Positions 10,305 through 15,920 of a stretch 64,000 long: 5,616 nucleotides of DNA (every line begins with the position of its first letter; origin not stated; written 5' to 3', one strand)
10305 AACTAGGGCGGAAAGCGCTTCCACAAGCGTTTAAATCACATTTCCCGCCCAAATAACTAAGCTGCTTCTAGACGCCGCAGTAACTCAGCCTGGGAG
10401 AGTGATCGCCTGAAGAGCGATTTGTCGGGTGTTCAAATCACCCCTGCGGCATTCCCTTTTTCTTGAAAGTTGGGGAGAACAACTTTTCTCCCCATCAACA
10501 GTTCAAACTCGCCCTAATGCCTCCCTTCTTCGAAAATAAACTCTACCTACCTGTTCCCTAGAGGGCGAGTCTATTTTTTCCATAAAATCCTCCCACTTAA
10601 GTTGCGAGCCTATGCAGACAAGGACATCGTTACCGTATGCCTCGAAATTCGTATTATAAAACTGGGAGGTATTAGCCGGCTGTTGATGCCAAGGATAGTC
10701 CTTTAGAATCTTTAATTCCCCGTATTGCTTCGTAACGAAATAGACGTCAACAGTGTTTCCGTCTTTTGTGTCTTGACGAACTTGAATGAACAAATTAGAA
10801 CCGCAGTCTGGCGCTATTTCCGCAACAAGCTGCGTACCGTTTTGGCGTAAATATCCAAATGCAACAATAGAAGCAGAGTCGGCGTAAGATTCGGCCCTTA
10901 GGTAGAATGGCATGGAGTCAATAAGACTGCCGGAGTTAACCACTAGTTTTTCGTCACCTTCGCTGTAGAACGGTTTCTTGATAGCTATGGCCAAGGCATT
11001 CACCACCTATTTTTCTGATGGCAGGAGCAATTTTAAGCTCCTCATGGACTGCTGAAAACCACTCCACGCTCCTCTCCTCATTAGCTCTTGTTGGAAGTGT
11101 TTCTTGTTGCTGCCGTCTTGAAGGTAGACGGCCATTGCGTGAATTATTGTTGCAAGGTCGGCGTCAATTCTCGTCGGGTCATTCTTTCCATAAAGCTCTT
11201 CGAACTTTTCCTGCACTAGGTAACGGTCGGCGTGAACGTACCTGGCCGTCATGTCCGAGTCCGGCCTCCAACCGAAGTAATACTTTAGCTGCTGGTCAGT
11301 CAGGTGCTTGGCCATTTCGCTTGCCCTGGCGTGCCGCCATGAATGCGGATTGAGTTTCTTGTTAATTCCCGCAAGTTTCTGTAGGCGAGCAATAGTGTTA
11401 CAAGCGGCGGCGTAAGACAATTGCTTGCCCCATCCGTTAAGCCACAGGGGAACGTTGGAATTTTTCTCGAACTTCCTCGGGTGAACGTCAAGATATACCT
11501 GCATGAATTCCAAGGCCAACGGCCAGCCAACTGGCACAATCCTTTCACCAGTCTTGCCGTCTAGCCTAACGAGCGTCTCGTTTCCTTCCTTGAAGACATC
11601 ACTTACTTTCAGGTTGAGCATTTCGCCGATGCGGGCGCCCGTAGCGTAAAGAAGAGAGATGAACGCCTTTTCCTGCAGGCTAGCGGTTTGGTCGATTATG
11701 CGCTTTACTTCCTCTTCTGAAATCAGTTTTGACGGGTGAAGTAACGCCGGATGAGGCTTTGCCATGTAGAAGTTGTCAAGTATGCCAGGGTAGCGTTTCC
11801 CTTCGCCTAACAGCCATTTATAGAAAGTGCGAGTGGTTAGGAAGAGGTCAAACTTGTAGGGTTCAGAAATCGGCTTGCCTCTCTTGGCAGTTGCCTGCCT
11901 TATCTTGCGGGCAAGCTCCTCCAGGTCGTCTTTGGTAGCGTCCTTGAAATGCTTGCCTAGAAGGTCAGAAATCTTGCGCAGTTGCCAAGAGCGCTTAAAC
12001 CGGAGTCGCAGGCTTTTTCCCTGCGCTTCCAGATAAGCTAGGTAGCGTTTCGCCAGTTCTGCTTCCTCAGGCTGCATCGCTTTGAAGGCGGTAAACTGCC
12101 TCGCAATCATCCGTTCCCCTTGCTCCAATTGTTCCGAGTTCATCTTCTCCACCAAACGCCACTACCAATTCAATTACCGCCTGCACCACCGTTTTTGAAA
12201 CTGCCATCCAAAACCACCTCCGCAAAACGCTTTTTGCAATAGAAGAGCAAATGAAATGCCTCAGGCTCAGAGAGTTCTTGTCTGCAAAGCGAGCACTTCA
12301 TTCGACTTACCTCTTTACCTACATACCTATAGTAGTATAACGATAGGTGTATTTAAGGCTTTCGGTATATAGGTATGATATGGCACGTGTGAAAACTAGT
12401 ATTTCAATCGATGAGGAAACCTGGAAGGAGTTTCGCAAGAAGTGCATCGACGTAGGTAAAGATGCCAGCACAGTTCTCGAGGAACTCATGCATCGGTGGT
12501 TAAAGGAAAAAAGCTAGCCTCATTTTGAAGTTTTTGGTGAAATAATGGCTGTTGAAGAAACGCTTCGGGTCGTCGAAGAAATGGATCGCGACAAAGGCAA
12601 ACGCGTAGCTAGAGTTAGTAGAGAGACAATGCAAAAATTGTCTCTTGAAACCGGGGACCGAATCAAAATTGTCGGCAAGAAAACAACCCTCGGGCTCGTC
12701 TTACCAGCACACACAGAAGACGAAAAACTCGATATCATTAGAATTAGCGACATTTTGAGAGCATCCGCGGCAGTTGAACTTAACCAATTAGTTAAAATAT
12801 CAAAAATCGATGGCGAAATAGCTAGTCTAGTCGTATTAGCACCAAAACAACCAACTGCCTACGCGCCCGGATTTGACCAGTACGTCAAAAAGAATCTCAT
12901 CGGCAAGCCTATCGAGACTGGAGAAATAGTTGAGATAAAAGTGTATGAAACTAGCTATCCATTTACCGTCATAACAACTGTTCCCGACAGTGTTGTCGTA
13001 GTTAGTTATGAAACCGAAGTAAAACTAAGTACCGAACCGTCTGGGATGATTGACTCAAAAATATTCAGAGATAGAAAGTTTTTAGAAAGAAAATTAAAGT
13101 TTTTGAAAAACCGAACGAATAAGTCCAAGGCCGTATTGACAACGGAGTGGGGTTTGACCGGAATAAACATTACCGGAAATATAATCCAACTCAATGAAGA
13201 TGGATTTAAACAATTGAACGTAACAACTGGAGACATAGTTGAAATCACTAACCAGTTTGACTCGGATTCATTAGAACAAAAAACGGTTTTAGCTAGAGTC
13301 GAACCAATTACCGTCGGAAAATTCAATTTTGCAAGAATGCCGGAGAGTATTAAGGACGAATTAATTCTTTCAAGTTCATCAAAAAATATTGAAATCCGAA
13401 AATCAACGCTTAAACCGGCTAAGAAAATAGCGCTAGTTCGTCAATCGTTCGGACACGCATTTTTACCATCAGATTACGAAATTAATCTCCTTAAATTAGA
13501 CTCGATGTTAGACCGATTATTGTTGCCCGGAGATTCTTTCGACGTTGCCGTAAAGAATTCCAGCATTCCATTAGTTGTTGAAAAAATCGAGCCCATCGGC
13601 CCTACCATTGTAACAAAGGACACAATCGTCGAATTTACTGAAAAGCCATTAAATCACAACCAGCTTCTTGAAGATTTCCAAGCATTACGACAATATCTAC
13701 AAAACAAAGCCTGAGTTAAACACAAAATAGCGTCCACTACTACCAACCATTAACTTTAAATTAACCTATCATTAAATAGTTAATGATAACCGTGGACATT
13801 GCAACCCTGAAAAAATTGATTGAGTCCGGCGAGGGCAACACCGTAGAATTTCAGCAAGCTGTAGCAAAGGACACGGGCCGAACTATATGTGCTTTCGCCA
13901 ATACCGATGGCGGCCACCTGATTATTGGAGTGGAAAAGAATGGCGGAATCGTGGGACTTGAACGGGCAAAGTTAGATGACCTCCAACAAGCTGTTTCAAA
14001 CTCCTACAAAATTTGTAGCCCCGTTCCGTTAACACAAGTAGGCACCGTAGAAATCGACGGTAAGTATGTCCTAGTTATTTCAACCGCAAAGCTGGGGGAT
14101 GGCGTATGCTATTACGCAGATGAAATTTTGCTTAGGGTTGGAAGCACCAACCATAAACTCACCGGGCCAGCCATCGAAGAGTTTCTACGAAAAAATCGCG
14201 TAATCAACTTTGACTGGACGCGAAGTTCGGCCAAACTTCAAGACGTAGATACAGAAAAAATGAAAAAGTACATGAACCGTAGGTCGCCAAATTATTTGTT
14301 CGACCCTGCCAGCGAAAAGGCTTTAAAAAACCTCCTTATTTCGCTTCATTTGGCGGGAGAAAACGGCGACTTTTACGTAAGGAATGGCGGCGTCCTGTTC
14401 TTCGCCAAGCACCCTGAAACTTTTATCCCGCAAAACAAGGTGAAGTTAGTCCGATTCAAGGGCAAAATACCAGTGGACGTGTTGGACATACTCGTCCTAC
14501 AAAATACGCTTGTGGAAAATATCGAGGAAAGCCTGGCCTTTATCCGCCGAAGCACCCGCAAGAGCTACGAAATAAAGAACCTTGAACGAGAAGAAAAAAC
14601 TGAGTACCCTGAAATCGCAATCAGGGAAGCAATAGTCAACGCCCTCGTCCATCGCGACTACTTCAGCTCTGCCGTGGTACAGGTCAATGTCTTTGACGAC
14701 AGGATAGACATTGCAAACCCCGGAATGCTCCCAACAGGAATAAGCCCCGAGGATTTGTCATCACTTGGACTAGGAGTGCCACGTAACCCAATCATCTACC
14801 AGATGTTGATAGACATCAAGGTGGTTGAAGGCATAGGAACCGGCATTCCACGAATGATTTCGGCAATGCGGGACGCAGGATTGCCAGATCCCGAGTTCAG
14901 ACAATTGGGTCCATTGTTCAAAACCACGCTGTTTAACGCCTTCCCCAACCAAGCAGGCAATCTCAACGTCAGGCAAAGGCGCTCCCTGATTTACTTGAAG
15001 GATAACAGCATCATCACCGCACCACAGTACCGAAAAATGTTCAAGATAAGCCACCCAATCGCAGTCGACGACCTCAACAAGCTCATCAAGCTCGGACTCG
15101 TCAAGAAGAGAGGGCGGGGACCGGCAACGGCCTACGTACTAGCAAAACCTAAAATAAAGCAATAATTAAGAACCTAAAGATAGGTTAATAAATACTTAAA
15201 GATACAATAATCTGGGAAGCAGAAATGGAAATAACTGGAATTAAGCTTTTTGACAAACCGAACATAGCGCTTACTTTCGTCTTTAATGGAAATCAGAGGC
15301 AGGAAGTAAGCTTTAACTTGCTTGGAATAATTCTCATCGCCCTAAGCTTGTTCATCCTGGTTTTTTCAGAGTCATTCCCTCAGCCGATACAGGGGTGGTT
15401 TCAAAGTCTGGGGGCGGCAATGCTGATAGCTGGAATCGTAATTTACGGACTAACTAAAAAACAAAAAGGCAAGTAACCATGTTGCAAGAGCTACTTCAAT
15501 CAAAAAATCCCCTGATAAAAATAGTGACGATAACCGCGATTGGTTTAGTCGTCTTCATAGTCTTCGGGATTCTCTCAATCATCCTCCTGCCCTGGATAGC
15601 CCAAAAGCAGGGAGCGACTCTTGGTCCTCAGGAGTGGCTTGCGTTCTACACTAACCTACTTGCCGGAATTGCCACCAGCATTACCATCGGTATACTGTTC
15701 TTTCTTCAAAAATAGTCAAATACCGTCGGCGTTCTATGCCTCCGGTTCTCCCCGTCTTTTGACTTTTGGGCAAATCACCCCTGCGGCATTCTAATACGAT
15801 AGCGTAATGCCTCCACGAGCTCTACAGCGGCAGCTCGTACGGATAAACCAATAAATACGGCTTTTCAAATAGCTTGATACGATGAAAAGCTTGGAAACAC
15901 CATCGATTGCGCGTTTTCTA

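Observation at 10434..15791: Intact integrated element at tRNA-Phe with a 21-bp att duplication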

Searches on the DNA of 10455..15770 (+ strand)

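Call 91: search_dna_similar(query=window:10455-15770:+, collection=plasmids, mode=distant, max_rows=8)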
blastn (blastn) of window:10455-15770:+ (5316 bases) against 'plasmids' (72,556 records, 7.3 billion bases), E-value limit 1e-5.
No match.

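Call 92: search_dna_similar(query=window:10455-15770:+, collection=phages, mode=distant, max_rows=8)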
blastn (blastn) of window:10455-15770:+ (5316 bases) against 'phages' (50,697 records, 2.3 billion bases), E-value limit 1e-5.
No match.

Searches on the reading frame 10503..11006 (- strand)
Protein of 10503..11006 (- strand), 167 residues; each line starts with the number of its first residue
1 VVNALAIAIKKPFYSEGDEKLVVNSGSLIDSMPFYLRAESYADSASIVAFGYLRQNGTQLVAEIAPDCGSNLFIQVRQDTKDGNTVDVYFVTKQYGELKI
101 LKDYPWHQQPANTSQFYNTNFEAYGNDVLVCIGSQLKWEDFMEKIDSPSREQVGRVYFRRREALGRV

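Call 7: search_protein_families(library=pfam, proteins=[window:10503-11006:-], max_evalue=0.01)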
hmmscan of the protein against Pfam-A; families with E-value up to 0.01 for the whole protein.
window:10503-11006:- (167 aa): 0 families

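Call 8: search_protein_families(library=phrogs, proteins=[window:10503-11006:-], max_evalue=0.01)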
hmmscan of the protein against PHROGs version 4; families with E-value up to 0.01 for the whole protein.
window:10503-11006:- (167 aa): 0 families

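Call 9: search_protein_families(library=padloc, proteins=[window:10503-11006:-], max_evalue=0.01)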
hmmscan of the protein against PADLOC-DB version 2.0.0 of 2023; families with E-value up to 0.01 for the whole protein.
window:10503-11006:- (167 aa): 0 families

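Call 10: search_protein_families(library=ncbifam, proteins=[window:10503-11006:-], max_evalue=0.01)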
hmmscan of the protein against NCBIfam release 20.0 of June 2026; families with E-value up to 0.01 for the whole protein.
window:10503-11006:- (167 aa): 0 families

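Call 57: search_protein_representatives(protein=window:10503-11006:-)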
Query: 167 residues. Proteins with E-value up to 0.001 (for the whole library): 15; up to 1e-10: 6; up to 1e-30: 1. The best 15 are listed.
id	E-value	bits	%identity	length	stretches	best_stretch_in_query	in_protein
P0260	2.0e-107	372.3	99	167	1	1-167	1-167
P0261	2.2e-20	89.3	41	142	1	11-142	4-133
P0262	7.0e-12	61.7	36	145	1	47-146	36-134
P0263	1.6e-11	60.6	33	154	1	45-143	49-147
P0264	3.5e-11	59.5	26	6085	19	6-85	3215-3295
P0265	4.2e-11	59.2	37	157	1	13-144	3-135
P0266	9.4e-10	54.8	35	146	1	12-146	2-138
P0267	1.6e-08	50.8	35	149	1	31-143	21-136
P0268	2.2e-07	47.1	34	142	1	9-141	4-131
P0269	5.9e-07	45.7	31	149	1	11-147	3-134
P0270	1.1e-06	44.8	39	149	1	65-141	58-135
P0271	4.6e-06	42.8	32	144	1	11-136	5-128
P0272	8.5e-06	41.9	27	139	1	41-146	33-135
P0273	1.3e-04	38.1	31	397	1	10-155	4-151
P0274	6.1e-04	35.9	30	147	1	29-143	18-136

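Call 60: search_protein_families(library=pfam, alignment_id=A3, max_evalue=0.05)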
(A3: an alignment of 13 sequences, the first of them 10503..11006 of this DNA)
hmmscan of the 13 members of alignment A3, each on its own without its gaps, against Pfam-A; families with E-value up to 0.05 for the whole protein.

A. member 1, window:10503-11006:- (167 aa): 0 families

B. families by the number of members that match (of 13 scanned): 2 families
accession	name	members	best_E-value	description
PF25458.1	INTS4_C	1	0.04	Integrator subunit 4 family C-terminal Ig-like domain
PF17787.7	PH_14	1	0.048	PH domain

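Call 61: search_solved_structures(query=A3, max_evalue=1)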
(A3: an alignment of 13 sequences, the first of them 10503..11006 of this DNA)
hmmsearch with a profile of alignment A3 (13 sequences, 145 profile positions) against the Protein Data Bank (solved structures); distinct sequences matched with E-value up to 1: 0.

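Call 70: predict_structure(alignment_id=A3)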
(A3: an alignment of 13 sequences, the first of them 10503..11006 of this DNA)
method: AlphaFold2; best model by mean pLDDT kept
length: 167 residues; sequences in the alignment: 13
mean_pLDDT: 86.0   pTM: 0.78
mean pLDDT of the five models: 86.0, 84.5, 84.1, 83.3, 74.6
residues with pLDDT >= 90: 121; 70-90: 18; 50-70: 10; < 50: 18
segments of 3 or more residues with pLDDT < 50: 150-162, 164-167
pLDDT, mean of each block of 10 residues (from residue 1): 59 88 94 96 92 96 94 95 92 92 93 96 94 97 79 45 46
secondary structure, 60 per line:
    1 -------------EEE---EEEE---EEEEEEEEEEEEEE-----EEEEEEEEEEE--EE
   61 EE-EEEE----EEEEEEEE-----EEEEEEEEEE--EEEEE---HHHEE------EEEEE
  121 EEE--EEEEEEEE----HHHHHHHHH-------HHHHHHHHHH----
elements in order: E14-16 E20-23 E27-40 E46-56 E59-62 E64-67 E72-79 E85-94 E97-101 E116-123 E126-133 H138-146 H154-163

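Call 75: fold_search(model_id=the predicted structure, library=pdb)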
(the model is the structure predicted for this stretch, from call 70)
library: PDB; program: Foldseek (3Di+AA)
matches with E <= 10: 1088; with E <= 0.001: 0
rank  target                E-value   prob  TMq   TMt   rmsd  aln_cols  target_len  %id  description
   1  7s9y                  3.0e-02  0.80  0.28  0.08   9.2       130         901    9  Helicobacter Hepaticus CcsBA Open Conformation (released 2021-12-22)
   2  7alt_A                4.1e-02  0.20  0.19  0.13  15.0       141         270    5  Structure of Drosophila Serrate C2-DSL-EGF1-EGF2 (released 2021-08-04)
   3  7alt_B                6.0e-02  0.12  0.13  0.10  13.9       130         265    6  Structure of Drosophila Serrate C2-DSL-EGF1-EGF2 (released 2021-08-04)
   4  4xbm_A                7.8e-02  0.15  0.19  0.13  14.6       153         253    8  X-ray crystal structure of Notch ligand Delta-like 1 (released 2015-03-11)
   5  6efz_A                8.7e-02  0.10  0.14  0.08  24.0       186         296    5  Crystal Structure of DIP-Theta Ig1-3 (released 2018-11-28)
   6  8t5j                  1.0e-01  0.77  0.31  0.33   7.7       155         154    8  Crystal structure of outer membrane lipoprotein carrier protein (LolA) from Francisella philomiragia (released 2023-06-28)
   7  5swz_I                1.2e-01  0.08  0.13  0.13  20.3       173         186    8  Crystal Structure of NP1-B17 TCR-H2Db-NP complex (released 2016-10-05)
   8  6tcr_H                1.3e-01  0.07  0.12  0.11  16.1       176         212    7  Crystal structure of the omalizumab Fab Ser81Arg, Gln83Arg and Leu158Pro light chain mutant (released 2020-03-18)
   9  2w7q_B                1.5e-01  0.30  0.23  0.21  14.4       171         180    8  Structure of Pseudomonas aeruginosa LolA (released 2009-12-29)
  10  8jj5_B                1.5e-01  0.15  0.17  0.19  15.8       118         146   12  Porcine uroplakin complex (released 2023-06-14)
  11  6i8x_A                1.5e-01  0.12  0.15  0.17  16.3       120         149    8  As-p18, an extracellular fatty acid binding protein (released 2019-07-17)
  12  3uid_B                1.5e-01  0.11  0.15  0.16  14.9       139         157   10  Crystal Structure of Protein Ms6760 from Mycobacterium smegmatis (released 2011-11-23)
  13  8eqv_B                1.7e-01  0.08  0.13  0.07  15.7       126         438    6  Cryo-EM structure of PRC2 in complex with the long isoform of AEBP2 (released 2024-07-31)
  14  3r5l                  1.8e-01  0.11  0.15  0.20  13.5       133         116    9  Structure of Ddn, the Deazaflavin-dependent nitroreductase from Mycobacterium tuberculosis involved in bioreductive acti (released 2012-01-18)
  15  5j0f_A                2.0e-01  0.08  0.14  0.18  16.4       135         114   13  Monomeric Human Cu,Zn Superoxide dismutase, loops IV and VII deleted, apo form, circular permutant P4/5 (released 2017-02-01)
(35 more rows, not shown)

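Call 81: fold_search(model_id=the predicted structure, library=viral)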
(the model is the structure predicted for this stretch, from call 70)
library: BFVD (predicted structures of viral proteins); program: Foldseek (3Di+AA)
matches with E <= 10: 946; with E <= 0.001: 0
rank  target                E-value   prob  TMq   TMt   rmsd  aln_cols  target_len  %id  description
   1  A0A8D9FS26            3.5e-03  1.00  0.33  0.45   5.6       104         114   13  Uncharacterized protein [uncultured marine phage]
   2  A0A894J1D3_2          6.6e-03  0.28  0.14  0.03  13.6       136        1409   13  Polyprotein [Acheta domesticus iflavirus]
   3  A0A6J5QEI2            9.6e-03  0.47  0.21  0.19  10.8       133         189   10  Uncharacterized protein [uncultured Caudovirales phage]
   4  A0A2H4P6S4            2.8e-02  0.66  0.22  0.29  10.0       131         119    8  Uncharacterized protein [Pseudomonas phage tabernarius]
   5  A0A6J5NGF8            2.8e-02  0.13  0.12  0.04  18.3       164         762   13  Uncharacterized protein [uncultured Caudovirales phage]
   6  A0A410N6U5            2.9e-02  0.33  0.20  0.10  15.6       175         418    7  Uncharacterized protein [Haloferax tailed virus 1]
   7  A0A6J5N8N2            3.4e-02  0.14  0.15  0.12  14.8       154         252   10  ChiA1_BD domain containing protein [uncultured Caudovirales phage]
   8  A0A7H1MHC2            3.6e-02  0.47  0.22  0.27  10.6       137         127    8  Hemagglutinin glycoprotein (Fragment) [Morbillivirus canis]
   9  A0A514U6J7            3.8e-02  0.18  0.17  0.06  20.0       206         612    5  Probable tail spike protein [Klebsiella phage KMI1]
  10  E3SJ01                4.0e-02  0.16  0.12  0.04  16.8       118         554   13  Phage tail fiber-like protein [Synechococcus phage S-SM2]
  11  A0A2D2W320            4.0e-02  0.14  0.12  0.04  17.5       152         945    6  Tail fiber protein [Escherichia phage St11Ph5]
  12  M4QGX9                4.5e-02  0.23  0.17  0.04  13.8       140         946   10  Uncharacterized protein [Prochlorococcus phage MED4-213]
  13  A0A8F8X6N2            4.5e-02  0.20  0.15  0.15  17.1       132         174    7  (no name in the UniProt tables at hand)
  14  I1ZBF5                5.0e-02  0.23  0.20  0.21  18.3       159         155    7  (no name in the UniProt tables at hand)
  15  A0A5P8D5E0            5.0e-02  0.21  0.20  0.07  15.1       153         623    7  (no name in the UniProt tables at hand)
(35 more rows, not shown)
